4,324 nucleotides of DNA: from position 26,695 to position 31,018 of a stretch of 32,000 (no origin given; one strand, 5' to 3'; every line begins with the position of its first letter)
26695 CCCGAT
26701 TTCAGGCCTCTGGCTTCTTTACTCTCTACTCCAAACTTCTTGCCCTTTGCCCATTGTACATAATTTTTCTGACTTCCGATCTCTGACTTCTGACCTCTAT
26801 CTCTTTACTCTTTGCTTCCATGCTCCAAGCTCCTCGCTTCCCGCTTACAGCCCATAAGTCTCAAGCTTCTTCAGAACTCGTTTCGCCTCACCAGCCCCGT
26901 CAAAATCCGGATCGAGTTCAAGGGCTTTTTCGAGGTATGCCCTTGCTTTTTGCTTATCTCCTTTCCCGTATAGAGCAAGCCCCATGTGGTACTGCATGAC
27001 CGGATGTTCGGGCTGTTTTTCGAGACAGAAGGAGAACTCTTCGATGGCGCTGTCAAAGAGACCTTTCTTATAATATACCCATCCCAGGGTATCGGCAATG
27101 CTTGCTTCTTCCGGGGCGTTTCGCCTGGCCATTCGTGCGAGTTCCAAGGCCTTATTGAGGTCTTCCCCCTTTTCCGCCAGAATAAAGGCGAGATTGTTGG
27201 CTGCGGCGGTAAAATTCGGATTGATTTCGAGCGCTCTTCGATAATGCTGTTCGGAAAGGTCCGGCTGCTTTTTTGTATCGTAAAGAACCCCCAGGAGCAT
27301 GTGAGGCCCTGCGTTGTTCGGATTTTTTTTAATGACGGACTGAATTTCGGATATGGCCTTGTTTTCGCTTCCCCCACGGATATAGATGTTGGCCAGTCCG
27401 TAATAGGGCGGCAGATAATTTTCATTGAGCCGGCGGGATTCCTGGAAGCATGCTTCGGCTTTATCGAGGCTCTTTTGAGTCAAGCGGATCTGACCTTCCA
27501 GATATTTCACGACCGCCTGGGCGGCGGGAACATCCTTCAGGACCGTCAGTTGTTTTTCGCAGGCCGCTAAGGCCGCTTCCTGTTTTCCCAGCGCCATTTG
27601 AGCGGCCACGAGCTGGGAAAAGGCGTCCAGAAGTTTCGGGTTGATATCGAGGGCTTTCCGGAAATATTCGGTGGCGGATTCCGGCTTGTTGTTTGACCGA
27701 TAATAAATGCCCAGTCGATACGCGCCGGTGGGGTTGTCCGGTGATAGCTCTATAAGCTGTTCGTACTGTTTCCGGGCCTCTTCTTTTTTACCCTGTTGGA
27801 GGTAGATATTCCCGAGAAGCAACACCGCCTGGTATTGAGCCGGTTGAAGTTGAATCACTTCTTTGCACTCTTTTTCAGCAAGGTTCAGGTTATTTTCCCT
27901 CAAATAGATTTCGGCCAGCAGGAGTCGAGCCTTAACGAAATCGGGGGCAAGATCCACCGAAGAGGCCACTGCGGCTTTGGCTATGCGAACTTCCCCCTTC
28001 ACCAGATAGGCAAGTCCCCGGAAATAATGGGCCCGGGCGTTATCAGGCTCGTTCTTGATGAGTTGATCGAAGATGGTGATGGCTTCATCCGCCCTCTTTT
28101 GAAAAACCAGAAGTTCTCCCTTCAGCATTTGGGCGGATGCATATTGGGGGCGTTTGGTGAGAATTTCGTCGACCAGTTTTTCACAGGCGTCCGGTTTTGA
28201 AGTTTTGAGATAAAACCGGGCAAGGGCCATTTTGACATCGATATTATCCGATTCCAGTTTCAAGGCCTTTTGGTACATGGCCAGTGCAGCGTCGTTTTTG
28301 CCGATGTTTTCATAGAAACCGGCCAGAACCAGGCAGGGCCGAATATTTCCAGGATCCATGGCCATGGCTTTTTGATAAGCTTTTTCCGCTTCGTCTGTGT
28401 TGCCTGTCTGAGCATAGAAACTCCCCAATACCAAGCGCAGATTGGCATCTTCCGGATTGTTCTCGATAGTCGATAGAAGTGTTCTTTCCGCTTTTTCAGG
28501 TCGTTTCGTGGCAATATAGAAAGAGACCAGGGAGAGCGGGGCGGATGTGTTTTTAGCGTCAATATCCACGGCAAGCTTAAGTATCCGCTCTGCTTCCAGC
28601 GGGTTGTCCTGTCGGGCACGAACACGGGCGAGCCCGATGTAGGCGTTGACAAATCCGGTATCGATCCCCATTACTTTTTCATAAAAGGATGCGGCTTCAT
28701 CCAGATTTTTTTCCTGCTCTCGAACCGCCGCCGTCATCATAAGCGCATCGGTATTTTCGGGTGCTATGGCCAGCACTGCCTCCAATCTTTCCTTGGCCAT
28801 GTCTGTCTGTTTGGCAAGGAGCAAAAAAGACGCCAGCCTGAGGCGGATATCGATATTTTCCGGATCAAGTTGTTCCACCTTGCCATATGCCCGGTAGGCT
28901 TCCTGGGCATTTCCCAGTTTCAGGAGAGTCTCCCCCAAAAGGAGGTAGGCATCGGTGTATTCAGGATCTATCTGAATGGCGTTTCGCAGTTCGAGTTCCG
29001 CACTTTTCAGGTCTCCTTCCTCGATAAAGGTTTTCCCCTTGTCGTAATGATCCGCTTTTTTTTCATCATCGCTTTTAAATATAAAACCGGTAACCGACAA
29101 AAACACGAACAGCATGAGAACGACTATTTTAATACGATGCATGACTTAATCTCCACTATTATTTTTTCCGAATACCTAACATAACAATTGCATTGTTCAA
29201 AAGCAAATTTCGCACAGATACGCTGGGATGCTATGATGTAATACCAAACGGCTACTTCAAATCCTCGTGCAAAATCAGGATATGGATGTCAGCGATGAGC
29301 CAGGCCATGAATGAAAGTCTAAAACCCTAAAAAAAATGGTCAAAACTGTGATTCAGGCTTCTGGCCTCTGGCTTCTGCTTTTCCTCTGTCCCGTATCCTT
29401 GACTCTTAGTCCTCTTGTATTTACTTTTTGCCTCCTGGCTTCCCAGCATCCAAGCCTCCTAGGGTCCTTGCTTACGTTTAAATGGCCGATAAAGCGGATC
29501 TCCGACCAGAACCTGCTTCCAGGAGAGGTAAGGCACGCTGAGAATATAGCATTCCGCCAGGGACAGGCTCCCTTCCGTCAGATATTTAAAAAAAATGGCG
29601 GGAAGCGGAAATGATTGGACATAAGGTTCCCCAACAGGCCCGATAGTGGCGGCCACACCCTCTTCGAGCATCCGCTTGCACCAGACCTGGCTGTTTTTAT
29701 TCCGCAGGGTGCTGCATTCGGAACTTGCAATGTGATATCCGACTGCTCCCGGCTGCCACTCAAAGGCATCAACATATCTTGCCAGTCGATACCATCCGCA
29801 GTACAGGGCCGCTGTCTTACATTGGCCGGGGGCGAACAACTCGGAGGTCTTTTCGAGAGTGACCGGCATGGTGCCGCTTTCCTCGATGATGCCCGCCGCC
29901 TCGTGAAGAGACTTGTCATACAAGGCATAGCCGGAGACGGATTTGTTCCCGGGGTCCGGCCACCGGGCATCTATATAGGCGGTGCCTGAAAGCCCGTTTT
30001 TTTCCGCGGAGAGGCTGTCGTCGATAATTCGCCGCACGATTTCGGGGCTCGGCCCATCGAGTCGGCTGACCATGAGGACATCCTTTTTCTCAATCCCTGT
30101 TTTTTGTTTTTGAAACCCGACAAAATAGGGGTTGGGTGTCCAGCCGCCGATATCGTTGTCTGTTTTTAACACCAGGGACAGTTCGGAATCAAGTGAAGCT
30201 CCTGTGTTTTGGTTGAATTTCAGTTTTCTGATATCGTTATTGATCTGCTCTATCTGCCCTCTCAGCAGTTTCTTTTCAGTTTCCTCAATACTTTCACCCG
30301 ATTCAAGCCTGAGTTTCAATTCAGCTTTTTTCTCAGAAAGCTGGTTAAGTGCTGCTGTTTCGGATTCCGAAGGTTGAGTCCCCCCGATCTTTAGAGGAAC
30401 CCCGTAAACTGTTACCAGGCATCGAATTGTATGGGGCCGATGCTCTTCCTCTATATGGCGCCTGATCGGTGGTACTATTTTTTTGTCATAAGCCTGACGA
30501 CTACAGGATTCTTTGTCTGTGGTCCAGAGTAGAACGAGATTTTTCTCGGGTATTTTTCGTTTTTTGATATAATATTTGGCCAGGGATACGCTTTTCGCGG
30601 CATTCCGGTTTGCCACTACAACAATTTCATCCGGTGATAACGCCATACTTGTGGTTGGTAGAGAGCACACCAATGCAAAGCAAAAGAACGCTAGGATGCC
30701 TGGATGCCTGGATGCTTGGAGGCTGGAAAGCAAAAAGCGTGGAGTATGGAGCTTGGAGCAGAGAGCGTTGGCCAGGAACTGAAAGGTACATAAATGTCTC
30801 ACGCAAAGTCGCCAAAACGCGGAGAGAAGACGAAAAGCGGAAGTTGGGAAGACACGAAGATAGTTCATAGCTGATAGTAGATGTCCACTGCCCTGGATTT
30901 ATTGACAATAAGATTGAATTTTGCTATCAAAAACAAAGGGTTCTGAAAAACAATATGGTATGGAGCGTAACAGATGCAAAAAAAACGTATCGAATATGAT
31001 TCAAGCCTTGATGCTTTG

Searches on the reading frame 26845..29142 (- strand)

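Call 19: search_protein_families(library=pfam, proteins=[window:26845-29142:-], max_evalue=0.01)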
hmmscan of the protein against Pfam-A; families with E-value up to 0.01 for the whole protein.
window:26845-29142:- (765 aa): 40 families (the best 25 are shown)
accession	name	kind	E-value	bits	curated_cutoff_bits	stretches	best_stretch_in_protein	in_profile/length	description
PF14559.12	TPR_19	-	2.4e-81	268.5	25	12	281-343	5-67/68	Tetratricopeptide repeat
PF13181.12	TPR_8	-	4.7e-69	223.2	25.7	7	438-470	2-34/34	Tetratricopeptide repeat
PF07719.23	TPR_2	-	4.7e-68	220.2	27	6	718-746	5-33/34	Tetratricopeptide repeat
PF13432.12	TPR_16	-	5.9e-65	215.6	32.7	7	441-503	1-63/65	Tetratricopeptide repeat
PF00515.34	TPR_1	-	1.7e-58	192.7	27.8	6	718-747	5-34/34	Tetratricopeptide repeat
PF13428.12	TPR_14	-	2e-56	183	23.5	5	439-478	3-42/44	Tetratricopeptide repeat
PF13414.12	TPR_11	-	1.4e-48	162.8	26.8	4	444-482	1-40/42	TPR repeat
PF13431.12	TPR_17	-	3.1e-48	158.5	24.4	2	633-666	1-33/34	Tetratricopeptide repeat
PF23914.1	TPR_CcmH_CycH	-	7.2e-47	159.6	42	5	40-157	27-147/158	Cytochrome c-type biogenesis protein H TPR domain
PF13424.12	TPR_12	-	2.3e-37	127.4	30.1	4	442-501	8-75/77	Tetratricopeptide repeat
PF13174.12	TPR_6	-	2.1e-29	100.6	26.3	2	438-469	1-32/33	Tetratricopeptide repeat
PF13176.12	TPR_7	-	4.1e-27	92.3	27.9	2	238-266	4-34/36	Tetratricopeptide repeat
PF12895.13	ANAPC3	-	6e-25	87.8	27.2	2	283-359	5-80/82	Anaphase-promoting complex, cyclosome, subunit 3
PF25063.1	ARM_TT21_C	-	7.5e-24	85.2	35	2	320-503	2-196/209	Tetratricopeptide repeat protein 21 C-terminal ARM domain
PF13371.12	TPR_9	-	4.5e-22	78.3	35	1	410-472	2-64/73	Tetratricopeptide repeat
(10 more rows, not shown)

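Call 20: search_protein_families(library=ncbifam, proteins=[window:26845-29142:-], max_evalue=0.001)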
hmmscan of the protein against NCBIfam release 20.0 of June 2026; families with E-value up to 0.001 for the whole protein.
window:26845-29142:- (765 aa): 43 families (the best 25 are shown)
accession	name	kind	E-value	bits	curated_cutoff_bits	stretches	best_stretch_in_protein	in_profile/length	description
TIGR02917.1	PEP_TPR_lipo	equivalog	2.6e-131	439.2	312.2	4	406-741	570-898/899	XrtA/PEP-CTERM system TPR-repeat protein PrsT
NF040959.1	MamA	equivalog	5.4e-75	251.3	200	6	21-195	28-203/204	magnetosome protein MamA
TIGR02521.1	type_IV_pilW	equivalog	5.5e-64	215.9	154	6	583-739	37-194/234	type IV pilus biogenesis/stability protein PilW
NF033762.1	social_mot_Tgl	equivalog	3.5e-43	147.8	225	5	590-712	44-168/252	social motility TPR repeat lipoprotein Tgl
TIGR02552.1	LcrH_SycD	equivalog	1.3e-40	138.3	104.8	5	22-131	11-120/136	SycD/LcrH family type III secretion system chaperone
NF033920.0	C39_PA2778_fam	equivalog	8.2e-40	136.8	150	3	591-676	170-254/255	PA2778 family cysteine peptidase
NF052415.1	T3SS_chap_SctY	equivalog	1.3e-39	135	70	7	432-499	1-68/106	type III secretion apparatus assembly chaperone SctY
NF033758.1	gliding_GltE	equivalog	7.8e-39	133.8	225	2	450-670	133-349/411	adventurous gliding motility TPR repeat lipoprotein GltE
NF008757.0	PRK11788.1-5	equivalog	1.1e-31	110.3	363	4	184-368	126-315/388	lipopolysaccharide assembly protein LapB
TIGR00990.1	3a0801s09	subfamily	1.4e-30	106.6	757.25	5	347-467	377-497/615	mitochondrial import receptor subunit TOM70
TIGR02795.1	tol_pal_ybgF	equivalog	5.1e-28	98.1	90.1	2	29-131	2-110/119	tol-pal system protein YbgF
TIGR03939.1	PGA_TPR_OMP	equivalog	2.8e-26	92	366.65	3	212-341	374-503/800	poly-beta-1,6 N-acetyl-D-glucosamine export porin PgaA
NF008520.0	PRK11447.1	equivalog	8.7e-25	86.7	858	3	35-220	275-439/1157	cellulose synthase complex outer membrane protein BcsC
TIGR00540.1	TPR_hemY_coli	hypoth_equivalog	8.7e-24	84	142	1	180-293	276-385/385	heme biosynthesis-associated TPR protein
NF047371.1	FlcA_CTERM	equivalog_domain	8.9e-23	80.6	300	1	411-742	197-535/646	periplasmic flagellar collar protein FlcA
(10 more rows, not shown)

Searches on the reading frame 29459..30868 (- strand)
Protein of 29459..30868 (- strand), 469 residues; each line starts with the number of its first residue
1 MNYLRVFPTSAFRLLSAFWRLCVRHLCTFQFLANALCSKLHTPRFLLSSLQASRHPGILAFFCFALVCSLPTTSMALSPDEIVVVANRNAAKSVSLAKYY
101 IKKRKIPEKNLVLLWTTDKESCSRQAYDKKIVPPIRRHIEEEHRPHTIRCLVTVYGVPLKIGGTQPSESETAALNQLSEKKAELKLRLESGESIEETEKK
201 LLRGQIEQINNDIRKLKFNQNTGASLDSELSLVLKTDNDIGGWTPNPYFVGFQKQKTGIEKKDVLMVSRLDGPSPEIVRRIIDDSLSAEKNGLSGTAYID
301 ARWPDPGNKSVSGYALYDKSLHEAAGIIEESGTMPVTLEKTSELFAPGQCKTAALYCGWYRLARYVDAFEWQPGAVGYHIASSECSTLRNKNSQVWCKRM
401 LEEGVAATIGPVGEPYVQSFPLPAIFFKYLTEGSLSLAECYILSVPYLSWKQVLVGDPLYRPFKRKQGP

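Call 19: search_protein_families(library=pfam, proteins=[window:29459-30868:-], max_evalue=0.01)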
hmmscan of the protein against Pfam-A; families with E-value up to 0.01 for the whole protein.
window:29459-30868:- (469 aa): 0 families

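Call 20: search_protein_families(library=ncbifam, proteins=[window:29459-30868:-], max_evalue=0.001)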
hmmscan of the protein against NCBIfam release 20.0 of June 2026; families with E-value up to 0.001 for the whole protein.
window:29459-30868:- (469 aa): 1 family
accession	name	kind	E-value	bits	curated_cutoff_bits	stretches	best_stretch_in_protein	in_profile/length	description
TIGR03790.1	TIGR03790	subfamily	1.2e-94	317.4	67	1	80-450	1-316/316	TIGR03790 family protein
